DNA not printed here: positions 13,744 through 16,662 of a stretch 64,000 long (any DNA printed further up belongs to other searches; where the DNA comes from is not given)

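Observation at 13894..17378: Arginine decarboxylase fused in-frame to agmatine deiminase, followed by translationally coupled N-carbamoylputrescine amidase: a compact two-gene agmatine-to-putrescine route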

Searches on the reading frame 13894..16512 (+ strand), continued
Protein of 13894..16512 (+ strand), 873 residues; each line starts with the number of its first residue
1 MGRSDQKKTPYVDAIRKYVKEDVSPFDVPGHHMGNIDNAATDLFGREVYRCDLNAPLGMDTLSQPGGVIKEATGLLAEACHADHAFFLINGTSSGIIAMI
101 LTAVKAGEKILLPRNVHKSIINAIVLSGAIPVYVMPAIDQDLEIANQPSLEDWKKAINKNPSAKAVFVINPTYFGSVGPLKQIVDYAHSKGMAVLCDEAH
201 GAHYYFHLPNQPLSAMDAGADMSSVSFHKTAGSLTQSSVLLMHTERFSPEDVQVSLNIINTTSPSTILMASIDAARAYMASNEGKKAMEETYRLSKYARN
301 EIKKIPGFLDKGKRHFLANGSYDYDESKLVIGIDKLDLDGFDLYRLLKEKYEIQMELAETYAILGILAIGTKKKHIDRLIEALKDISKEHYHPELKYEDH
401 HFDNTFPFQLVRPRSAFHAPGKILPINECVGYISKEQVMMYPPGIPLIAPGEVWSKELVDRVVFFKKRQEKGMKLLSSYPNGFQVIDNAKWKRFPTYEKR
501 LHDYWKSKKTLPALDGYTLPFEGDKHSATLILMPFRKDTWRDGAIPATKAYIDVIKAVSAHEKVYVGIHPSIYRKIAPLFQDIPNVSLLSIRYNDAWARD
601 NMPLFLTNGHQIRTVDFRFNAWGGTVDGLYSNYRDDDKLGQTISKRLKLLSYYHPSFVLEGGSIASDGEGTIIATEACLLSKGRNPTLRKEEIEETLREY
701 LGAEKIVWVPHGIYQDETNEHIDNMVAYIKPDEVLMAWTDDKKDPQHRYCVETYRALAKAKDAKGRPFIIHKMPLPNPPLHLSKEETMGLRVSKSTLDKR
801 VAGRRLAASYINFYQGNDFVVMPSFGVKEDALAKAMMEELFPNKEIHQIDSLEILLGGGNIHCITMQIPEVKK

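Call 12: find_related_loci(query=A1, collection=genome_contigs, flank=6000)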
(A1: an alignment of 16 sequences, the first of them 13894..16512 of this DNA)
Query A1 (873 aa) in genome_contigs; peptide patterns used: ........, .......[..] (x = any residue, [..] = any of these).
600 stretches matched a pattern (row limit reached: there are more); 591 encode a relative of the query (tblastn E <= 1e-3); the best 80 are kept; 80 distinct loci.
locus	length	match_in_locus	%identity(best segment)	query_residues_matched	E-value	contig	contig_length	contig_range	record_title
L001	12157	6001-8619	95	1-873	0e+0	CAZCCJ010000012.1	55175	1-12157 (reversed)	MAG TPA_asm: uncultured Staphylococcaceae bacterium isolate binchicken_co354_213 genome assembly, contig: NODE_387_lengt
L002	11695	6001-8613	65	1-872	0e+0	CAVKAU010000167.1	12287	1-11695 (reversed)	bacterium isolate H07658-L1_cleanbin_000015 genome assembly, contig: Spades_H07658-L1_contig_1163, whole genome shotgun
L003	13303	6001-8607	67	1-870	0e+0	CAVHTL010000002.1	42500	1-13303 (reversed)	bacterium isolate H07637-L1_cleanbin_000029 genome assembly, contig: Spades_H07637-L1_contig_502, whole genome shotgun s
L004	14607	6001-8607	67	1-870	0e+0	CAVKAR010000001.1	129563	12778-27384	Lachnospiraceae bacterium isolate H07658-L1_cleanbin_000005 genome assembly, contig: Spades_H07658-L1_contig_18, whole g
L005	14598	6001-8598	65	1-870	0e+0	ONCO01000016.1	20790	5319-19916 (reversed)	uncultured Erysipelotrichaceae bacterium isolate RUG187 genome assembly, contig: scaffold_1590, whole genome shotgun seq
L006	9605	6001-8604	63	1-871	0e+0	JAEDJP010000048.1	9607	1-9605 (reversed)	MAG: Bacilli bacterium isolate MAG191 NODE_7625_length_9607_cov_5.551822, whole genome shotgun sequence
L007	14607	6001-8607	63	1-872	0e+0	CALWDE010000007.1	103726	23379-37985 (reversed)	MAG: uncultured Bacilli bacterium isolate E17__bin75 genome assembly, contig: E17__k127_5997675, whole genome shotgun se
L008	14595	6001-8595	60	1-869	0e+0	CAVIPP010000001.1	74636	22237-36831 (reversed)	Oscillospiraceae bacterium isolate H07676-L1_cleanbin_000086 genome assembly, contig: Spades_H07676-L1_contig_196, whole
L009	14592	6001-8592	58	1-869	0e+0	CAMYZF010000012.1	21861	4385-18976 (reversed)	MAG TPA_asm: uncultured Erysipelotrichaceae bacterium isolate SRR10912541_bin.28_metaWRAP_v1.3_MAG genome assembly, cont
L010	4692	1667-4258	58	5-873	0e+0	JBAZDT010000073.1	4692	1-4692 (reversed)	MAG: Bacilli bacterium isolate SO_2017_LW3_106 NODE_69415_length_4692_cov_1.064403_LW162_2017, whole genome shotgun sequ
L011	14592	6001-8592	58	5-873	0e+0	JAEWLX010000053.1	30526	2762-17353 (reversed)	MAG: Bacillota bacterium isolate OH_PDB_11 k127_1579784, whole genome shotgun sequence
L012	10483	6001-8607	57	1-873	0e+0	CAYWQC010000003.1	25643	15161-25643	MAG TPA_asm: uncultured Staphylococcaceae bacterium isolate binchicken_co157_111 genome assembly, contig: NODE_4106_leng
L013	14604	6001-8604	62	1-872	0e+0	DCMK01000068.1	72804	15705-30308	MAG TPA_asm: Bacillales bacterium UBA1624 UBA1624_contig_653, whole genome shotgun sequence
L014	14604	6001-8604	57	3-873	0e+0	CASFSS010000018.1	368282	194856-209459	uncultured bacterium isolate SI.B16.metabat-bins.179 genome assembly, contig: SI.B16.metabat-bins.179.fa_k141_458828, wh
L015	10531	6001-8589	53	1-869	0e+0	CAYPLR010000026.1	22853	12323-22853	MAG TPA_asm: uncultured Bacteroidales bacterium isolate binchicken_co117_57 genome assembly, contig: NODE_4244_length_22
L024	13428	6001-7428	52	5-485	1e-165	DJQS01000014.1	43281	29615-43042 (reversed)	MAG TPA_asm: Bacillales bacterium UBA6380 UBA6380_contig_1575, whole genome shotgun sequence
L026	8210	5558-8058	47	6-869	3e-166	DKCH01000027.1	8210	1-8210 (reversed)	MAG TPA_asm: Bacillales bacterium UBA6879 UBA6879_contig_298, whole genome shotgun sequence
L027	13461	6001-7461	47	1-494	1e-137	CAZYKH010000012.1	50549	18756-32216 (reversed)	MAG TPA_asm: uncultured Acholeplasma sp. isolate ERP125879_co1_114 genome assembly, contig: NODE_156_length_50549_cov_33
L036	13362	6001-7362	43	10-466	2e-116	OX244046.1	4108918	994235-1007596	Clostridioides difficile genome assembly, chromosome: 1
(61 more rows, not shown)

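Call 16: search_solved_structures(query=window:13894-16512:+, max_evalue=0.00001, show_alignments=0)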
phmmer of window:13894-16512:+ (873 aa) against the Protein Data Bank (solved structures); distinct sequences matched with E-value up to 0.00001: 30.
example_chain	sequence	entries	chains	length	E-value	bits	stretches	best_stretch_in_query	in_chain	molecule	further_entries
2ewo_A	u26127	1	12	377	9.9e-85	288.4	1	507-870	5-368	Putative agmatine deiminase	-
1vkp_A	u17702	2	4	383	2.3e-83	283.9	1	509-869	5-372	AGMATINE IMINOHYDROLASE | Agmatine deiminase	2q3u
3h7c_X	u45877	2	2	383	2.3e-83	283.9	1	509-869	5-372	Agmatine deiminase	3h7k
2jer_A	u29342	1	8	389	5.5e-80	272.7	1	511-870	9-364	AGMATINE DEIMINASE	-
6nib_A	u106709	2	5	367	1.8e-79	271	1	515-870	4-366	Porphyromonas-type peptidyl-arginine deiminase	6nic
1xkn_A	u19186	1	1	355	6e-47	163.4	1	517-870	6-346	putative peptidyl-arginine deiminase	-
2cmu_A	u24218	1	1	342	1.9e-39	138.6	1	522-870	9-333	PUTATIVE PEPTIDYL-ARGININE DEIMINASE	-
3hvm_A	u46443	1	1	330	4.1e-39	137.5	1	522-868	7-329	AGMATINE DEIMINASE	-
6b10_A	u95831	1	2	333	3.3e-34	121.3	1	528-864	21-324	Putative peptidyl-arginine deiminase family protein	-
6b2w_A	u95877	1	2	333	5.1e-33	117.3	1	528-863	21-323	Putative peptidyl-arginine deiminase family protein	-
1zbr_A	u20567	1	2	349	1.2e-32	116.1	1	531-870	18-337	conserved hypothetical protein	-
2x3l_A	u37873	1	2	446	6.4e-29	103.8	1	8-462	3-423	ORN/LYS/ARG DECARBOXYLASE FAMILY PROTEIN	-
5fkz_E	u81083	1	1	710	9e-23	83.4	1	8-305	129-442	LYSINE DECARBOXYLASE, CONSTITUTIVE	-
9e0m_A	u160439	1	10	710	1.5e-21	79.4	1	8-305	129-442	Lysine decarboxylase, inducible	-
9e0o_A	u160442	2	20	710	1.5e-21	79.4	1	8-305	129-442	Lysine decarboxylase, inducible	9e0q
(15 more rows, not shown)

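Call 45: list_cluster_members(proteins=[P0001, P0026, P0004])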
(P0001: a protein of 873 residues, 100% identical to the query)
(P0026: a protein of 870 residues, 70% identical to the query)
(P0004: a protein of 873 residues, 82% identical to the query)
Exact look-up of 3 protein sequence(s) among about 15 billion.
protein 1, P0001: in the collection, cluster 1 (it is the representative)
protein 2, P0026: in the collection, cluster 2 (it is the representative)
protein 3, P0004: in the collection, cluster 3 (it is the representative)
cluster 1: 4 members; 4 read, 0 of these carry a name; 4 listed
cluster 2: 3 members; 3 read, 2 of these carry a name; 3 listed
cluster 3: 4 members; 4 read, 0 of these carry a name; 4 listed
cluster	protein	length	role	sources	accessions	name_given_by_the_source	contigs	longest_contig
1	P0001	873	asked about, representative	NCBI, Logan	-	-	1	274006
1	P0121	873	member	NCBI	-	-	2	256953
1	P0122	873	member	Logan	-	-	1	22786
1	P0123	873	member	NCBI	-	-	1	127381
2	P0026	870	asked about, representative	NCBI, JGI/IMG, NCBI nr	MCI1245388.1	MAG: agmatine deiminase [Bacilli bacterium] | lysine decarboxylase | agmatine deiminase [Bacilli bacterium]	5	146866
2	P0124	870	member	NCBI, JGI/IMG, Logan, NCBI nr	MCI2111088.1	MAG: agmatine deiminase [Bacilli bacterium] | lysine decarboxylase | agmatine deiminase [Bacilli bacterium]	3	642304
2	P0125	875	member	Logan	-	-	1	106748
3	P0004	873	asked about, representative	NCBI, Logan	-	-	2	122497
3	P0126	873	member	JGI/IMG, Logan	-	-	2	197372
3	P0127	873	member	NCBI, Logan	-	-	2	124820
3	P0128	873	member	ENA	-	-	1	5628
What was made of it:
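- Checked: Three further NCBI contigs carry cluster members at 90% identity or more (call 45).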

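Call 46: find_encoding_contigs(protein=P0001, flank=3000, max_places=4)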
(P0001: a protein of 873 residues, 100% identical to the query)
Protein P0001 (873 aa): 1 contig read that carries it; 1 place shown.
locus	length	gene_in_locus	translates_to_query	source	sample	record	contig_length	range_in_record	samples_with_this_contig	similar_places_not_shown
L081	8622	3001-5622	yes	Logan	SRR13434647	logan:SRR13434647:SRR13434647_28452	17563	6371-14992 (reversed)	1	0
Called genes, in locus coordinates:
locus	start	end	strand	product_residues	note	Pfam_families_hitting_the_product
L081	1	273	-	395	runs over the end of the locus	PF00557:Peptidase_M24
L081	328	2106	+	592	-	PF02836:Glyco_hydro_2_C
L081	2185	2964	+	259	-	PF00702:Hydrolase (faint), PF08282:Hydrolase_3, PF13419:HAD_2 (faint)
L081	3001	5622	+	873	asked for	PF01276:OKR_DC_1, PF01041:DegT_DnrJ_EryC1, PF00155:Aminotran_1_2, PF00266:Aminotran_5 (weak), PF03711:OKR_DC_1_C, PF04371:PAD_porph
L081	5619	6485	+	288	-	PF00795:CN_hydrolase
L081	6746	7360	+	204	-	PF02659:Mntp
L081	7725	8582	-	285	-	PF00702:Hydrolase, PF13419:HAD_2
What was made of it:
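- Checked: A Logan assembly of run SRR13434647 encodes the identical 873-aa protein with the same neighbours (call 46).
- An identical protein comes from an independent read-set assembly, and several NCBI contigs carry cluster members (calls 45, 46).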

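Call 52: search_protein_families(library=pfam, proteins=[L024:7531-8238:+, L024:4284-5462:+, L024:3000-4181:+, L027:7473-8339:+, L027:4081-5136:+, L027:8788-9387:+, L036:7501-7911:+, L036:7944-8789:+, L036:8785-9660:+, L026:4354-5526:+], max_evalue=0.0001)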
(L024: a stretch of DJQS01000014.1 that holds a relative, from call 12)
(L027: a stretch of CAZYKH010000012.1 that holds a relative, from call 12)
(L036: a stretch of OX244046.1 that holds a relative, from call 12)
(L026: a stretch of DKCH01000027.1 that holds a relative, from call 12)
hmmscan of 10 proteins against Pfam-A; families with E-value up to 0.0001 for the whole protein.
L024:7531-8238:+ (236 aa): 1 family
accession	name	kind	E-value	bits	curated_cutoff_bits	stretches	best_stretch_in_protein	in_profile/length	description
PF00300.27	His_Phos_1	-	3.4e-12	46.9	21.7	1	5-78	3-89/194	Histidine phosphatase superfamily (branch 1)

L024:4284-5462:+ (393 aa): 2 families
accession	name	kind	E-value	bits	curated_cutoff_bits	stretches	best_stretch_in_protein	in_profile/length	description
PF03486.20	HI0933_like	-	7e-47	160.4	50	1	3-385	3-238/244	HI0933-like protein Rossmann domain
PF22780.1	HI0933_like_1st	-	7.3e-11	42.6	27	1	204-338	23-165/165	HI0933-like protein barrel and H2TH domain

L024:3000-4181:+ (394 aa): 4 families
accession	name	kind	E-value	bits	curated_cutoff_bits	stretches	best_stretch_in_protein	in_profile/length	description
PF00009.33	GTP_EFTU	-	5.5e-65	218.9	26.5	1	11-201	2-187/188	Elongation factor Tu GTP binding domain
PF03143.23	GTP_EFTU_D3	-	1e-37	129.1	27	1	298-392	1-105/106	Elongation factor Tu C-terminal domain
PF03144.31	GTP_EFTU_D2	-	2.7e-21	76.2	30.3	1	225-294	1-73/73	Elongation factor Tu domain 2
PF01926.29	MMR_HSR1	-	6.9e-05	23.4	21.9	0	15-134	2-111/113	50S ribosome-binding GTPase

L027:7473-8339:+ (289 aa): 1 family
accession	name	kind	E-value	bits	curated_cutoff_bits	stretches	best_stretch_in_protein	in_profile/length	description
PF00491.26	Arginase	-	4e-78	263.1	22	1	20-280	1-278/280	Arginase family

L027:4081-5136:+ (352 aa): 1 family
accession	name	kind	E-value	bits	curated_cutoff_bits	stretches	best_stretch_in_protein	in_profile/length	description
PF00990.26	GGDEF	-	8.4e-32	110.6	23.8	1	204-348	2-159/161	Diguanylate cyclase, GGDEF domain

L027:8788-9387:+ (200 aa): 1 family
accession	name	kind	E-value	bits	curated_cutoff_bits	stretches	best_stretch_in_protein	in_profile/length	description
PF02661.23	Fic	-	2.3e-11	44.8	24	1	52-152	6-92/93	Fic/DOC family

L036:7501-7911:+ (137 aa): 1 family
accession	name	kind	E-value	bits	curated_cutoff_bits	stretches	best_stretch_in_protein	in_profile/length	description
PF02675.21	AdoMet_dc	-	2.2e-41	141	25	1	9-114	1-107/107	S-adenosylmethionine decarboxylase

L036:7944-8789:+ (282 aa): 2 families
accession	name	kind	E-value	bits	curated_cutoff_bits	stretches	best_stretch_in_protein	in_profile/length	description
PF01564.23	Spermine_synth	-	2e-61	207.3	22.9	1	58-240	1-180/186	Spermine/spermidine synthase domain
PF17284.7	Spermine_synt_N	-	3.5e-15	56.1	22.1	1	3-54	1-52/53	Spermidine synthase tetramerisation domain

L036:8785-9660:+ (292 aa): 1 family
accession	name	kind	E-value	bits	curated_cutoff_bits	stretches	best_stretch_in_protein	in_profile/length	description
PF00491.26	Arginase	-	5.7e-83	279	22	1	22-283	2-277/280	Arginase family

L026:4354-5526:+ (391 aa): 3 families
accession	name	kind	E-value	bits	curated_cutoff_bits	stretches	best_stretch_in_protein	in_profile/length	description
PF02773.21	S-AdoMet_synt_C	-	1.2e-61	207.1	25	1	236-378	1-138/138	S-adenosylmethionine synthetase, C-terminal domain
PF02772.21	S-AdoMet_synt_M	-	2.8e-41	140.9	29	1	118-234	2-120/120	S-adenosylmethionine synthetase, central domain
PF00438.25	S-AdoMet_synt_N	-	5.3e-38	130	33.1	1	6-103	2-99/99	S-adenosylmethionine synthetase, N-terminal domain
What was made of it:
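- An outgroup (L027) has an Arginase-family (speB-like) gene ATGA-coupled to the decarboxylase (call 52).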

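Call 58: search_protein_representatives(protein=window:13894-16512:+)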
Query: 873 residues. Proteins with E-value up to 0.001 (for the whole library): 14522; up to 1e-10: 8706; up to 1e-30: 3496. The best 150 are listed.
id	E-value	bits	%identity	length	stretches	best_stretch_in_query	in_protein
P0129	0.0e+00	1091.0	56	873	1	8-870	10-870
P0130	3.1e-189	647.4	45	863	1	3-740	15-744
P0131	6.7e-166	570.2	50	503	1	373-872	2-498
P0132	3.6e-158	544.7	69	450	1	1-362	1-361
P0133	6.3e-132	457.8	47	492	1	4-491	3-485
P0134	2.7e-127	442.5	45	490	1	4-468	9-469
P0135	2.0e-119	416.5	46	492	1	4-467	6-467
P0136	7.5e-117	407.9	42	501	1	4-500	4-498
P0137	3.8e-111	389.1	44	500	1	4-468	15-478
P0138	3.7e-109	382.5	42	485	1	5-468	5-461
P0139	6.1e-108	378.5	42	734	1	5-466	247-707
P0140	1.6e-107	377.1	42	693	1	5-468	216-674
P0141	6.8e-107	375.0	41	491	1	5-466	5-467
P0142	5.3e-106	372.1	41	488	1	5-460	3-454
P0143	6.8e-106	371.7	42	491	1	4-466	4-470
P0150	1.2e-101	357.6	41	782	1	1-469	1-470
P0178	2.5e-87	310.3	42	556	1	518-870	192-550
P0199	9.6e-82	291.8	42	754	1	508-872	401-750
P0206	7.4e-81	288.9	39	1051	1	480-867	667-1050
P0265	3.1e-74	266.9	43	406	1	509-869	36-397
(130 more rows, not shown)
